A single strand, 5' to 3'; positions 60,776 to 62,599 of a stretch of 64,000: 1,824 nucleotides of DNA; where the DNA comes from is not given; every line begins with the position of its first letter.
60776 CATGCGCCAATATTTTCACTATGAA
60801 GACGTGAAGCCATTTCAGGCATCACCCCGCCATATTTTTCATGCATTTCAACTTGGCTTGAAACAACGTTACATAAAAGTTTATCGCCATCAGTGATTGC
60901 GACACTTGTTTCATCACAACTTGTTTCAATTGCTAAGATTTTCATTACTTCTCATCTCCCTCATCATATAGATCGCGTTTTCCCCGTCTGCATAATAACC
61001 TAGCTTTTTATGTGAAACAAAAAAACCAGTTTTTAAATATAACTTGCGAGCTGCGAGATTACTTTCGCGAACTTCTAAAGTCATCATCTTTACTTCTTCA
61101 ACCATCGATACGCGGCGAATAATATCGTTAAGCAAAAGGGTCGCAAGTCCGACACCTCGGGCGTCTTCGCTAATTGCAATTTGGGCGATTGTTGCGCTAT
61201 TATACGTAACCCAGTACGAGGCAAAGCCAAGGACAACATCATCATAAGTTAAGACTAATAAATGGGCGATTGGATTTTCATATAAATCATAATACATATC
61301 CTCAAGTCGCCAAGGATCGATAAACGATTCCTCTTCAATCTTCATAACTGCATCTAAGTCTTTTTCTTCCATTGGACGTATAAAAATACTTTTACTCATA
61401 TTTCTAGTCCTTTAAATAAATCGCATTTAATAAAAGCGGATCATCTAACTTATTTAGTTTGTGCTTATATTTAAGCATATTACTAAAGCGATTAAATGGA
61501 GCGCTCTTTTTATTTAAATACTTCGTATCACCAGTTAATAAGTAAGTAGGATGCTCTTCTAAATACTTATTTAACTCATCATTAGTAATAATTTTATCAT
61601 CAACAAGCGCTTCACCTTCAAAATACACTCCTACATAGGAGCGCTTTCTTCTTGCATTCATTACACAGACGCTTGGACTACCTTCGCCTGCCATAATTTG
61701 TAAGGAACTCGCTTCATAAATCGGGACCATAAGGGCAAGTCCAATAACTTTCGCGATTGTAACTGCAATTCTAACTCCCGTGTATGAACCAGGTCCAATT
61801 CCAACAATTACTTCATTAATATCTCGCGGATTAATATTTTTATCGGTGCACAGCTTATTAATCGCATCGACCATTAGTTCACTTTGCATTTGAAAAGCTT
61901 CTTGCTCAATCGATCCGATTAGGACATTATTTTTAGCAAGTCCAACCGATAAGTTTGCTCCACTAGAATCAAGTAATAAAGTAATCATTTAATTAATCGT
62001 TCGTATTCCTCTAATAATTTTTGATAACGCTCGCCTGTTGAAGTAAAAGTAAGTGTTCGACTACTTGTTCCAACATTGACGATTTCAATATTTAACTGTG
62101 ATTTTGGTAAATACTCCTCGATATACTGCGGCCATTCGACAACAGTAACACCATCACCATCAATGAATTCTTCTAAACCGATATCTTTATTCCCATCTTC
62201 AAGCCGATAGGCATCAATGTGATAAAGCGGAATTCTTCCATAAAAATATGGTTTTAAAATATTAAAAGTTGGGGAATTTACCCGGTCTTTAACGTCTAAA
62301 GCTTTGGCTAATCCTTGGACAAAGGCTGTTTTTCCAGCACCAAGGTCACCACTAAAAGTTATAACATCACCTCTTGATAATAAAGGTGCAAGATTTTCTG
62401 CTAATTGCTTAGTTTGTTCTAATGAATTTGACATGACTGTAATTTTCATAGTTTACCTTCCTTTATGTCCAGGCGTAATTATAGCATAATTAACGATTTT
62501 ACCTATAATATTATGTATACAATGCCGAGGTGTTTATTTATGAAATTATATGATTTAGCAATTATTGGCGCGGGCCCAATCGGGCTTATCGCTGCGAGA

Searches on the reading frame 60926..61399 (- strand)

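Call 80: search_protein_families(library=pfam, proteins=[window:60926-61399:-], max_evalue=0.0001)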
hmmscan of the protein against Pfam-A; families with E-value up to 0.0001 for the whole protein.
window:60926-61399:- (157 aa): 4 families
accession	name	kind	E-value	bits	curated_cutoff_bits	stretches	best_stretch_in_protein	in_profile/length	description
PF00583.31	Acetyltransf_1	-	5.7e-16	59.3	20.7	1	16-126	2-116/116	Acetyltransferase (GNAT) family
PF13673.13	Acetyltransf_10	-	1.6e-09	38.3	23.6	1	33-129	20-110/128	Acetyltransferase (GNAT) domain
PF13508.13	Acetyltransf_7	-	3.1e-09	37.5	27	1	45-126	3-82/84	Acetyltransferase (GNAT) domain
PF08445.16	FR47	-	1.6e-06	28.5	22.1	1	66-129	19-80/86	FR47-like protein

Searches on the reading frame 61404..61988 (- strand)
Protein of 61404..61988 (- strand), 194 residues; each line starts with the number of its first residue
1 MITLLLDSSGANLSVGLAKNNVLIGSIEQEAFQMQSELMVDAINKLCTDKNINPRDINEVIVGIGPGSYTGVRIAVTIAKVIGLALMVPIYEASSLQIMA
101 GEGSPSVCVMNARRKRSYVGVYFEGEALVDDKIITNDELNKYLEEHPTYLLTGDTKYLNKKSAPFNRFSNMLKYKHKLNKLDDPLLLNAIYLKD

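Call 80: search_protein_families(library=pfam, proteins=[window:61404-61988:-], max_evalue=0.0001)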
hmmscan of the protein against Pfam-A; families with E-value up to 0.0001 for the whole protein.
window:61404-61988:- (194 aa): 1 family
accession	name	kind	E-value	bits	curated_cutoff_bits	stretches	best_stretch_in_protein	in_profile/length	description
PF00814.31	TsaD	-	4.2e-15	56.6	24.8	1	35-130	29-134/264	tRNA N6-adenosine threonylcarbamoyltransferase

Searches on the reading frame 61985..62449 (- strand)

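Call 80: search_protein_families(library=pfam, proteins=[window:61985-62449:-], max_evalue=0.0001)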
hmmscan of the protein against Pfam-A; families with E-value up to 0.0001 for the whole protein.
window:61985-62449:- (154 aa): 1 family
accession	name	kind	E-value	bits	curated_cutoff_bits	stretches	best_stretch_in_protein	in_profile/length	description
PF02367.23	TsaE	-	8.4e-38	129.7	26.6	1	8-131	2-126/128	Threonylcarbamoyl adenosine biosynthesis protein TsaE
